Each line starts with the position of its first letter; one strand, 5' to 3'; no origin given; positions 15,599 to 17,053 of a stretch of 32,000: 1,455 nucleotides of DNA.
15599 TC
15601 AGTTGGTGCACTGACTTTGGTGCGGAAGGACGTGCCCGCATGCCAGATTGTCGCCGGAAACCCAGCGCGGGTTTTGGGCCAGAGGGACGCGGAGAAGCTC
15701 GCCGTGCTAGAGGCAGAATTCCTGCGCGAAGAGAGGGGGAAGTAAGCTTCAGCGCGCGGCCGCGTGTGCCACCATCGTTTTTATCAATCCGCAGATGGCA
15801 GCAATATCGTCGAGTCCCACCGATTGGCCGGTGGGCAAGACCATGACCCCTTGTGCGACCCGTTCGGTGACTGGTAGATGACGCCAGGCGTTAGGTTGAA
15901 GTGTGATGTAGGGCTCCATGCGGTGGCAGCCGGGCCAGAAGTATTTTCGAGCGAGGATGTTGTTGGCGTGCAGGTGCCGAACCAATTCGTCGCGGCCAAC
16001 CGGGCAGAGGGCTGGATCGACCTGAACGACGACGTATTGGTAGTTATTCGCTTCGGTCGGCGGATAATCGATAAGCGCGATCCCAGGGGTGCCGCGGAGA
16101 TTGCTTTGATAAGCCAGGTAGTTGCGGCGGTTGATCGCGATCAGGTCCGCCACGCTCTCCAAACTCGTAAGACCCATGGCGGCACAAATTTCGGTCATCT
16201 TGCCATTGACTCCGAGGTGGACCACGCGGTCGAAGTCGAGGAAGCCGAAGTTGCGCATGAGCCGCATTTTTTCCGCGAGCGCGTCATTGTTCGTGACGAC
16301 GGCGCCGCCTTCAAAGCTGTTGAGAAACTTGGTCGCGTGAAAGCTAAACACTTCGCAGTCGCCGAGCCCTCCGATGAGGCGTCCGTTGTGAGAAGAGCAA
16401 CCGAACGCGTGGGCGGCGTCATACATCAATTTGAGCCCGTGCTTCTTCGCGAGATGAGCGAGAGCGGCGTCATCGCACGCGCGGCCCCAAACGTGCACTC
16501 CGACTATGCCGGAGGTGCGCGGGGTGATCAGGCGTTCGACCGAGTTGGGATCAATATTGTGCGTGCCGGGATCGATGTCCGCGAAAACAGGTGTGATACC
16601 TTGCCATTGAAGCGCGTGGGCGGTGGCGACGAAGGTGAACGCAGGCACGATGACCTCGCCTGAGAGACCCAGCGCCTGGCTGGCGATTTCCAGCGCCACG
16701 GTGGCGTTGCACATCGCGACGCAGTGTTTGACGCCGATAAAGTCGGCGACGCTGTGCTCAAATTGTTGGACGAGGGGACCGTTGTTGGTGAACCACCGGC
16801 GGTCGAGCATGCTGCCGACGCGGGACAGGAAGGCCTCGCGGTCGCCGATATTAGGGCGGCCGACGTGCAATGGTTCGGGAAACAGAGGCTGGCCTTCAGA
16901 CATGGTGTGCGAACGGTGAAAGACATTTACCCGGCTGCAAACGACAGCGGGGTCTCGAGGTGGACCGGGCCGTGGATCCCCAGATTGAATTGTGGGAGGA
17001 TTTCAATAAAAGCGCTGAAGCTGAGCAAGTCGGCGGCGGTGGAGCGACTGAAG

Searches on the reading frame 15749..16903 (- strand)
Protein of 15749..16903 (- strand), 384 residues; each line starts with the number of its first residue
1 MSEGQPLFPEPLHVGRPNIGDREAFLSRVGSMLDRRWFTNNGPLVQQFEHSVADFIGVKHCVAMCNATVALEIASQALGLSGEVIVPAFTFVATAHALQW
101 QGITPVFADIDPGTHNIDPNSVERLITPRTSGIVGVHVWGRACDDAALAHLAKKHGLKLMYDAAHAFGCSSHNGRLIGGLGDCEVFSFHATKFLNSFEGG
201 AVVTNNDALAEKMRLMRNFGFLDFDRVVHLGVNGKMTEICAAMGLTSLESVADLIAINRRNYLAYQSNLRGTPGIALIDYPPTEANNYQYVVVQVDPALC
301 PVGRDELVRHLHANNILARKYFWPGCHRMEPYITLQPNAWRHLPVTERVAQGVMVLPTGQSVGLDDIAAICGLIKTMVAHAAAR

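Call 16: search_protein_families(library=ncbifam, proteins=[window:15749-16903:-], max_evalue=0.001)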
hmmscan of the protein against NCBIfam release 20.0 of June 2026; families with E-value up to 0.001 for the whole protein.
window:15749-16903:- (384 aa): 11 families
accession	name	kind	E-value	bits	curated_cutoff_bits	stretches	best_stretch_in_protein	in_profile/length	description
TIGR04427.1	PLP_DesI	equivalog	5.4e-150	499.8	650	1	4-381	13-386/390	dTDP-4-dehydro-6-deoxyglucose aminotransferase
TIGR03588.1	PseC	equivalog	9.9e-63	212.3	423.5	1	29-377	17-379/380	UDP-4-amino-4,6-dideoxy-N-acetyl-beta-L-altrosamine transaminase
NF008658.2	PRK11658.1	equivalog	9.8e-57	192.3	631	1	12-378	5-377/379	UDP-4-amino-4-deoxy-L-arabinose aminotransferase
TIGR04181.1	NHT_00031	hypoth_equivalog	5.8e-55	186.6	420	1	17-358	6-358/359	LegC family aminotransferase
NF008687.0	PRK11706.1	equivalog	2.7e-45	154.8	375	1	29-376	17-372/375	dTDP-4-amino-4,6-dideoxygalactose transaminase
NF011936.0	PRK15407.1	equivalog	1.8e-37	129.1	423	2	23-220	47-251/440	lipopolysaccharide biosynthesis protein RfbH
TIGR02379.1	ECA_wecE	subfamily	6.6e-37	127.1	434.85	1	37-321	25-320/376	dTDP-4-amino-4,6-dideoxy-D-glucose transaminase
NF005526.0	PRK07179.1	equivalog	2e-07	29.9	428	1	32-199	88-255/407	alpha-hydroxyketone-type quorum-sensing autoinducer synthase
NF000586.1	PRK00011.1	subfamily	1e-05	24.5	335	1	101-214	127-241/404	serine hydroxymethyltransferase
NF005732.0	PRK07550.1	equivalog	0.00042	19.5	366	1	70-163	105-206/389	aminotransferase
TIGR03812.1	tyr_de_CO2_Arch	equivalog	0.00079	18.4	299.4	0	79-165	105-193/375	tyrosine decarboxylase MfnA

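Call 72: search_solved_structures(query=window:15752-16903:-, max_evalue=1e-30, show_alignments=0)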
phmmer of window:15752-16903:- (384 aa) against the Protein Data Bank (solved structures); distinct sequences matched with E-value up to 1e-30: 33.
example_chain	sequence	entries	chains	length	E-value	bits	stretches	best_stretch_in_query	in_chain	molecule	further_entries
2po3_A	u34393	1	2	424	1.6e-116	392.7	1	4-376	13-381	4-dehydrase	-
3bn1_A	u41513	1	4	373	5.3e-57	196.8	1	29-367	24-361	Perosamine synthetase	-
3dr7_A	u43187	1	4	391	6e-57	196.6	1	29-367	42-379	Putative perosamine synthetase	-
3dr4_A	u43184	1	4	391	4.2e-56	193.8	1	29-367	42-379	Putative perosamine synthetase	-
7b0d_A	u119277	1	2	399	2e-45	158.7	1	28-370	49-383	Glutamine--scyllo-inositol transaminase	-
7b0m_AAA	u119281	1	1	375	2.2e-45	158.5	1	12-333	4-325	Sugar aminotransferase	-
8gyh_B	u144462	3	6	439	4.1e-45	157.6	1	13-299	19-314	DegT/DnrJ/EryC1/StrS family aminotransferase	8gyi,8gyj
3frk_A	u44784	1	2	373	4.4e-44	154.3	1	33-368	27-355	QdtB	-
3nyu_A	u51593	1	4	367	5.3e-44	154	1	42-378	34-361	Aminotransferase WbpE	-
3nu7_A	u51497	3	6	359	1.5e-43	152.5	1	42-372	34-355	Aminotransferase WbpE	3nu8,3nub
3nys_A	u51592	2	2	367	3.4e-43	151.3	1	42-378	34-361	Aminotransferase WbpE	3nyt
8sng_A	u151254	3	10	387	6.8e-40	140.5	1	13-369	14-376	UDP-4-amino-4-deoxy-L-arabinose--oxoglutarate aminotransferase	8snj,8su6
8e77_A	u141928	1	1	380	6.8e-40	140.5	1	42-372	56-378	DegT/DnrJ/EryC1/StrS aminotransferase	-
8e75_A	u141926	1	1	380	6.8e-40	140.5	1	42-372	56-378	DegT/DnrJ/EryC1/StrS aminotransferase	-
4lc3_A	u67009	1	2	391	2.4e-39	138.7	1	16-332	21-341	Putative UDP-4-amino-4-deoxy-l-arabinose--oxoglutarate aminotransferase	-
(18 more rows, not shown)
